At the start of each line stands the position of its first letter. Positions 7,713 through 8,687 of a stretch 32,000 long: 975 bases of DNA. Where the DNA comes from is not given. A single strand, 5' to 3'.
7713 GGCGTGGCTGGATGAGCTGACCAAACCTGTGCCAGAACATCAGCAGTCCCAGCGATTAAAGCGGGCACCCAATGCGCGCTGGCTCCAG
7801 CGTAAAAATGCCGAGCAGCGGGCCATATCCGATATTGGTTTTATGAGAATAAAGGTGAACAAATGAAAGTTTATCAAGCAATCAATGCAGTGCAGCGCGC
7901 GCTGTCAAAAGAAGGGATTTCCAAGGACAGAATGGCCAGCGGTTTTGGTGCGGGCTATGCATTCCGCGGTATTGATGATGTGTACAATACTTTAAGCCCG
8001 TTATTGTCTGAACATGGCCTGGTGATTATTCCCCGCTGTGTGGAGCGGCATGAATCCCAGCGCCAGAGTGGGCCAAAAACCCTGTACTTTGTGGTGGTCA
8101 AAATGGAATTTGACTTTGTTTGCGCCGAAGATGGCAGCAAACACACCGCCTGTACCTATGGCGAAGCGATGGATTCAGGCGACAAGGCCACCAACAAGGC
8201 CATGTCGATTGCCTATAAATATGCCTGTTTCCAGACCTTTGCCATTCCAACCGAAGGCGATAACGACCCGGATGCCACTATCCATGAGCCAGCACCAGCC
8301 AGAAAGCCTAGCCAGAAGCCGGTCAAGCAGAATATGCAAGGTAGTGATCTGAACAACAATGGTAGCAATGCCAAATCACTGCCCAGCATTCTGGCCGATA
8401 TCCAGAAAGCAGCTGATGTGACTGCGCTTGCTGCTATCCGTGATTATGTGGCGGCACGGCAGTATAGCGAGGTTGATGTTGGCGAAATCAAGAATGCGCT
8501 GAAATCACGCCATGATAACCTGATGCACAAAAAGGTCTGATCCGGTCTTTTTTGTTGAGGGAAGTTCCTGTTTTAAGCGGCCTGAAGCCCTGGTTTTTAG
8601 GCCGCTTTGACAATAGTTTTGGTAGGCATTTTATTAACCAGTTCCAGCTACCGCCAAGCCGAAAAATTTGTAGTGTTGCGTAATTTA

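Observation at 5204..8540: Stand-alone phage recombination toolkit carrying two different recombinase families (Sak4-like and ERF)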

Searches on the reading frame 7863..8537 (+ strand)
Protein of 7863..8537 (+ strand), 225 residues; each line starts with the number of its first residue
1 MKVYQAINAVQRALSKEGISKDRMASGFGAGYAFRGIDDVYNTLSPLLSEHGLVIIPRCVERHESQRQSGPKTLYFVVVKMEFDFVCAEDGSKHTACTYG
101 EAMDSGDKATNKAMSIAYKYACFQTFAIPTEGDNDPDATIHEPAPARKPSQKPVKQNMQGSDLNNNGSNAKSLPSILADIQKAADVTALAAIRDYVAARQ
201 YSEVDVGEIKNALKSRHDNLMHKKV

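Call 4: search_protein_families(library=pfam, proteins=[window:7863-8537:+], max_evalue=1)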
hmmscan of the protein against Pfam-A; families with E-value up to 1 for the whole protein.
window:7863-8537:+ (225 aa): 2 families
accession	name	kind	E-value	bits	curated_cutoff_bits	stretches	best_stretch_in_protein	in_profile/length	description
PF04404.17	ERF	-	2.8e-20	73.3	25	1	3-159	1-148/153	ERF superfamily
PF09887.15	DUF2114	-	0.055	12.4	25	1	145-200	296-351/449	Uncharacterized protein conserved in archaea (DUF2114)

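Call 5: search_protein_families(library=phrogs, proteins=[window:7863-8537:+], max_evalue=0.01)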
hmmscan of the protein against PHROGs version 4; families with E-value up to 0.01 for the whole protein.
window:7863-8537:+ (225 aa): 4 families
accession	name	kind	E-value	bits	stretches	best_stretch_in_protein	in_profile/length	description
phrog_155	-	DNA, RNA and nucleotide metabolism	1.4e-37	131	1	1-212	66-260/308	Erf-like ssDNA annealing protein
phrog_34331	-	unknown function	1.6e-25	91.2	1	2-132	19-153/239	-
phrog_21649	-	unknown function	1.8e-22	81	1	2-162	41-198/351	-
phrog_2324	-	DNA, RNA and nucleotide metabolism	8.5e-05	23.2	0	2-62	10-66/193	Erf-like ssDNA annealing protein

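Call 11: find_encoding_contigs(protein=window:7863-8537:+, flank=10000, max_places=8)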
Protein window:7863-8537:+ (225 aa): 2 contigs read that carry it; 2 places shown.
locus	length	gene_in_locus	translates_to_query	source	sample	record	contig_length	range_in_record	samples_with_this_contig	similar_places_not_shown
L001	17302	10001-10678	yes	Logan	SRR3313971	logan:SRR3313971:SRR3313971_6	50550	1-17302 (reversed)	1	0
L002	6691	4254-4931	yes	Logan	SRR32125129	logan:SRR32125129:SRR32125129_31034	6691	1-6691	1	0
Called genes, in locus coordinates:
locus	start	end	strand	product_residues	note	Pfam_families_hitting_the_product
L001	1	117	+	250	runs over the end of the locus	PF04402:SIMPL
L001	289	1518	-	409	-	PF01590:GAF, PF13185:GAF_2, PF00512:HisKA, PF02518:HATPase_c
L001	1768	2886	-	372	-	PF01702:TGT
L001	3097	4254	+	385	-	PF04087:DUF389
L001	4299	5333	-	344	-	PF02547:Queuosine_synth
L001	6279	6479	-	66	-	-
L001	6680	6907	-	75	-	-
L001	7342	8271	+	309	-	PF13479:AAA_24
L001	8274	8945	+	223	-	-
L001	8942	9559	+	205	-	PF07105:DUF1367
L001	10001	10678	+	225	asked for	PF04404:ERF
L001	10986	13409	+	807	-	PF02190:LON_substr_bdg, PF08298:AAA_PrkA (weak), PF00004:AAA, PF07728:AAA_5, PF22667:Lon_lid, PF05362:Lon_C, PF13541:ChlI (faint)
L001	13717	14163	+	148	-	PF02590:SPOUT_MTase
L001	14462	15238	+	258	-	PF02900:LigB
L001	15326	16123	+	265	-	PF03724:META, PF14302:DUF4377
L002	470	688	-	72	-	-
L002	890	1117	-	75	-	-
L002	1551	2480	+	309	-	PF13479:AAA_24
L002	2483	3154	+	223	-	-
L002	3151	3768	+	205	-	PF07105:DUF1367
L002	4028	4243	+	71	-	-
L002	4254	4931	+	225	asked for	PF04404:ERF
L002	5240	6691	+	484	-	?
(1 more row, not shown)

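Call 13: search_dna_similar(query=window:7863-8537:+, collection=phages, mode=protein, max_rows=40)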
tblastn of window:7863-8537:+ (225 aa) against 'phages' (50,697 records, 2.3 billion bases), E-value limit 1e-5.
Records with a match: 340; places in all: 340; records where one place covers at least 80% of the query: 5.
Best place of each record, by identity: 60-80% 9; <60% 331.
By first word of the organism name: Mycobacterium 254; Streptomyces 30; Gordonia 13; Brevibacillus 11; Paenibacillus 7; Klebsiella 3; Arthrobacter 3; Bacteriophage 2; Erwinia 2; Clavibacter 2; and 12 more.
By host as written in the record: Mycobacterium smegmatis mc2 155 167; Mycobacterium smegmatis mc#155 44; Mycobacterium smegmatis mc2155 19; Streptomyces sanglieri UNT16F27A 16; Brevibacillus laterosporus 11; Gordonia terrae 3612 11; Streptomyces venezuelae ATCC 10712 8; Mycobacterium sp. 6; and 38 more.
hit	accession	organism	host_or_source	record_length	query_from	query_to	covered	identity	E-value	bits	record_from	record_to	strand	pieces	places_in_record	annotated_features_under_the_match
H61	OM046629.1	Yersinia phage vB_YenM_30.14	Yersinia enterocolitica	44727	3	173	76%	57.5%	2e-48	175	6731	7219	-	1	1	single-stranded DNA-binding protein | hypothetical protein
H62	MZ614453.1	Salmonella phage MS2 LVA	Salmonella sp.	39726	3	212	93%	46.7%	2e-46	169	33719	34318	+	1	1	record has no annotation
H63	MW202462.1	Caudoviricetes sp.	Manatee Spring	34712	1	150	67%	64.2%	5e-52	185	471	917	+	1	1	erf superfamily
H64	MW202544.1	Bacteriophage sp.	Manatee Spring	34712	1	150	67%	64.2%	5e-52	185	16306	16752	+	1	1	erf superfamily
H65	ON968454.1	Pseudanabaena phage Pan3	Pseudanabaena sp.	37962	2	147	65%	61.9%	2e-48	175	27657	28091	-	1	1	ERF family protein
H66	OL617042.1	Flyfo siphovirus Tbat2_3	Pteropus tonganus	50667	1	151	67%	59.1%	8e-44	162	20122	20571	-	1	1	ERF superfamily protein | hypothetical protein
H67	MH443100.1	Erwinia phage vB_EhrS_49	Erwinia horticola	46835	1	145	64%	60.8%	1e-46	170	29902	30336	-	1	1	hypothetical protein (x2)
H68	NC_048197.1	Erwinia phage vB_EhrS_49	Erwinia horticola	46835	1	145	64%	60.8%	1e-46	170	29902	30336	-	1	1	Erf-like ssDNA annealing protein | hypothetical protein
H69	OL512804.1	Hafnia phage Pocitis76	Hafnia sp.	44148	3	145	64%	61.4%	1e-49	179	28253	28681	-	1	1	ERF family protein | hypothetical protein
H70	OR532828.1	Klebsiella phage RCIP0034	Klebsiella pneumoniae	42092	2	142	63%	60.8%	3e-45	166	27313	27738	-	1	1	hypothetical protein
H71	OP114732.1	Klebsiella phage GZ7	Klebsiella pneumoniae THR60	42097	2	142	63%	60.8%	3e-45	166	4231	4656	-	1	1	hypothetical protein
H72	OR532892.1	Klebsiella phage RCIP0098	Klebsiella pneumoniae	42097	2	142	63%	60.8%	3e-45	166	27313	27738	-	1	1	hypothetical protein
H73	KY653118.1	Morganella phage IME1369_01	Morganella morganii IME1369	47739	2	151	67%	56.6%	6e-46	168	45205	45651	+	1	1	hypothetical protein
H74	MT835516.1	Bacteriophage sp.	human fecal samples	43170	1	145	64%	45.0%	1e-29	121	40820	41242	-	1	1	record has no annotation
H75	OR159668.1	Mycobacterium phage Aegeus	Mycobacterium chelonae ATCC 35752_DMP1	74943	3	183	80%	35.9%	9e-19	90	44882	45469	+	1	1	66: ERF family ssDNA binding protein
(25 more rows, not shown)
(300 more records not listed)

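Call 28: find_related_loci(query=window:7863-8537:+, collection=viral_contigs, flank=10000)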
Query window:7863-8537:+ (225 aa) in viral_contigs; peptide patterns used: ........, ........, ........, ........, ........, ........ (x = any residue, [..] = any of these).
338 stretches matched a pattern; 331 encode a relative of the query (tblastn E <= 1e-3); the best 80 are kept; 80 distinct loci.
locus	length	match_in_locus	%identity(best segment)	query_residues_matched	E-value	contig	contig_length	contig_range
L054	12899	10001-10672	70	1-224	8e-104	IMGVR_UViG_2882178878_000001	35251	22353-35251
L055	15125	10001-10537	60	1-175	3e-64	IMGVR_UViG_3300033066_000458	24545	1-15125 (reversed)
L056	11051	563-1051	63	1-163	4e-62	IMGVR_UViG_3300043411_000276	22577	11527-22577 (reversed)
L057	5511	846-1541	50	1-215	3e-62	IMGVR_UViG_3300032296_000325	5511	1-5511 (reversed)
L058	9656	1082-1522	70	1-145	9e-62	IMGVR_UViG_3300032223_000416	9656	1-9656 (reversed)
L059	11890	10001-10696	50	1-215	5e-62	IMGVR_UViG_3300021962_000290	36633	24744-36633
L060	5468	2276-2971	51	1-215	5e-62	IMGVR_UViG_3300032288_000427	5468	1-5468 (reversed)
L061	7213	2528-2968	70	1-145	9e-62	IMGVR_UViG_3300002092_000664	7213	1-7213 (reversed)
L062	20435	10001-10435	69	1-145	1e-61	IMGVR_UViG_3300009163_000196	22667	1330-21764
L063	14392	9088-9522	69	1-145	1e-61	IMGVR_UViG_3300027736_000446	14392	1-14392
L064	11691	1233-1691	65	1-158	3e-61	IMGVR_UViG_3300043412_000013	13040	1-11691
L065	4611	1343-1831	62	1-162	4e-61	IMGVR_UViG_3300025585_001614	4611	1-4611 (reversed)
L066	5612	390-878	62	1-162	4e-61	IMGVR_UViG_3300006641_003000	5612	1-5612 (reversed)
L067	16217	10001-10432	71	3-143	3e-61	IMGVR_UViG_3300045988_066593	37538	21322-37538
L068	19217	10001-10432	71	3-143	3e-61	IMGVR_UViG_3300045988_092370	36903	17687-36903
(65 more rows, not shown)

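Call 33: search_protein_families(library=phrogs, proteins=[L054:6964-7692:+, L054:7848-8264:+, L054:8278-8889:+, L054:8906-9415:+, L054:9947-10945:+, L054:10964-11302:+, L054:11670-12896:-, L054:5109-5750:-, L054:5741-6217:-, L054:6351-6764:-], max_evalue=0.001)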
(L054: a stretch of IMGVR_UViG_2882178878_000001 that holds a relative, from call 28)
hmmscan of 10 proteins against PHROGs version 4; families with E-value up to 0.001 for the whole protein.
L054:6964-7692:+ (243 aa): 5 families
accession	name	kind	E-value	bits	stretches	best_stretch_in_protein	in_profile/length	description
phrog_4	-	transcription regulation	2.4e-31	110.1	1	24-241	151-337/400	transcriptional repressor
phrog_12107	-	transcription regulation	1.3e-12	48.9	1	3-81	2-86/142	transcriptional repressor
phrog_8558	-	unknown function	5.9e-11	43.6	1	148-237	17-105/114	-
phrog_6201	-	transcription regulation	2.4e-07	31.7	1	154-240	31-115/121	CI-like repressor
phrog_5736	-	transcription regulation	0.00016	22.8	1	3-75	1-72/133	transcriptional regulator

L054:7848-8264:+ (139 aa): 0 families

L054:8278-8889:+ (204 aa): 4 families
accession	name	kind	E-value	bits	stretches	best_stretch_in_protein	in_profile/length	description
phrog_19114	-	unknown function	7.4e-25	88.6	1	6-124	3-123/135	-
phrog_25463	-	unknown function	7.6e-13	49.5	1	7-123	4-121/207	-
phrog_10675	-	unknown function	0.00015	22.9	1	5-73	5-66/98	-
phrog_4723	-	DNA, RNA and nucleotide metabolism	0.00036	21.7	1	5-58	17-66/76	endonuclease VII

L054:8906-9415:+ (170 aa): 1 family
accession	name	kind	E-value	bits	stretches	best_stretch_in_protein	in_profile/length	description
phrog_4865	-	unknown function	0.00097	20.3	0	95-113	85-103/109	-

L054:9947-10945:+ (333 aa): 4 families
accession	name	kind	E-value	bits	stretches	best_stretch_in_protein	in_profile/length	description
phrog_155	-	DNA, RNA and nucleotide metabolism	8.6e-40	138.2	1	10-263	57-277/308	Erf-like ssDNA annealing protein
phrog_34331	-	unknown function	5.3e-27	96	1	19-199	18-196/239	-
phrog_21649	-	unknown function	4.1e-26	93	1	20-218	41-230/351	-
phrog_2324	-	DNA, RNA and nucleotide metabolism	2.5e-06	28.2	1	20-189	10-162/193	Erf-like ssDNA annealing protein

L054:10964-11302:+ (113 aa): 7 families
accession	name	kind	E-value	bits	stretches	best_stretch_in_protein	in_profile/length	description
phrog_4234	-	DNA, RNA and nucleotide metabolism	2.8e-06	28.1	1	75-110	89-124/130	HNH endonuclease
phrog_14857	-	DNA, RNA and nucleotide metabolism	3e-06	28.5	0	39-74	86-121/193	HTH DNA binding protein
phrog_28611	-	unknown function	4.2e-06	28.1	0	26-63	15-53/135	-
phrog_24671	-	integration and excision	8.8e-06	26.6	1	77-98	25-46/75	integrase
phrog_8936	-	unknown function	3.2e-05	24.9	0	73-110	112-148/179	-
phrog_23251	-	DNA, RNA and nucleotide metabolism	3.6e-05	24.7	1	69-102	88-120/142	HNH endonuclease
phrog_34332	-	unknown function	8.9e-05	23.7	0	73-108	45-80/84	-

L054:11670-12896:- (408 aa): 6 families
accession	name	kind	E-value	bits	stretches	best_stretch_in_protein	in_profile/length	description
phrog_1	-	integration and excision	1.6e-54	187.2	1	1-398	92-454/611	integrase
phrog_3423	-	unknown function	2.7e-30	106.4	1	2-145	8-152/157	-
phrog_17497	-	unknown function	1.6e-24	87.5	1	308-406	28-127/133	-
phrog_216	-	integration and excision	2.3e-16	60.8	1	165-390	19-238/301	integrase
phrog_24775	-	unknown function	1e-07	33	1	327-398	19-89/101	-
phrog_4710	-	unknown function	7.9e-07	29.8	1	79-267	5-195/211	-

L054:5109-5750:- (213 aa): 2 families
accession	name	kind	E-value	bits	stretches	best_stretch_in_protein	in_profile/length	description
phrog_3728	-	unknown function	1.9e-13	51.7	1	112-203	2-93/96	-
phrog_1659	-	unknown function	8.8e-12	46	1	20-101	15-96/98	-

L054:5741-6217:- (158 aa): 0 families

L054:6351-6764:- (137 aa): 1 family
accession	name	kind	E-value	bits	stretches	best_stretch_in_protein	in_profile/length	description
phrog_21380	-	unknown function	2.6e-30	105.6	1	72-137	5-70/91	-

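Call 56: search_protein_families(library=padloc, proteins=[window:7863-8537:+], max_evalue=0.01)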
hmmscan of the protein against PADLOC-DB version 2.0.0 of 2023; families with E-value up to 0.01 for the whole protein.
window:7863-8537:+ (225 aa): 0 families

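Call 57: search_protein_families(library=ncbifam, proteins=[window:7863-8537:+], max_evalue=0.01)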
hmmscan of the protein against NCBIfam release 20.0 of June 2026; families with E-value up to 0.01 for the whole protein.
window:7863-8537:+ (225 aa): 0 families

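Call 96: find_related_loci(query=window:7863-8537:+, collection=metagenome_contigs, flank=8000)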
Query window:7863-8537:+ (225 aa) in metagenome_contigs; peptide patterns used: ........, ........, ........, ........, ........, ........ (x = any residue, [..] = any of these).
600 stretches matched a pattern (row limit reached: there are more); 512 encode a relative of the query (tblastn E <= 1e-3); the best 80 are kept; 80 distinct loci.
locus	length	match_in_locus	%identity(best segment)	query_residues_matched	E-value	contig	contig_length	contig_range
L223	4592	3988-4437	71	1-156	2e-73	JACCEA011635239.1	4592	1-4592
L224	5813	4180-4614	71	1-145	6e-66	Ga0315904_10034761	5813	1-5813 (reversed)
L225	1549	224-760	60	1-175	1e-67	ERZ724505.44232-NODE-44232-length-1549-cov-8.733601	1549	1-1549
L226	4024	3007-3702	50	1-215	7e-63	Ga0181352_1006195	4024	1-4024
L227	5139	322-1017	50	1-215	2e-62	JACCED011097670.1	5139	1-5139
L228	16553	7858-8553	50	1-215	2e-62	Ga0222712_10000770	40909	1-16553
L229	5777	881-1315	69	1-146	2e-62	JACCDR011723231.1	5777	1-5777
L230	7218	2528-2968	70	1-145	4e-62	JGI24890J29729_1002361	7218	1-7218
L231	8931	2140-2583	69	1-146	5e-62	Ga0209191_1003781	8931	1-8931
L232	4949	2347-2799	66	1-151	6e-62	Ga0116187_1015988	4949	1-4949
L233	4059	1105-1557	66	1-151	6e-62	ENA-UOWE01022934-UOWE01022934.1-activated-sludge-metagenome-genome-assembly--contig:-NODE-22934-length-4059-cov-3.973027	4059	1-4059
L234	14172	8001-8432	71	3-143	1e-61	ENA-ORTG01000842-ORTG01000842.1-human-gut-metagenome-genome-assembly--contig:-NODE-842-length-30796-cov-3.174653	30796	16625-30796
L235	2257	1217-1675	65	1-158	1e-62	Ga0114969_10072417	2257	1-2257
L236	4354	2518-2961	66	1-148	2e-61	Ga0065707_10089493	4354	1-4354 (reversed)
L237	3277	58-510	66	1-151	8e-62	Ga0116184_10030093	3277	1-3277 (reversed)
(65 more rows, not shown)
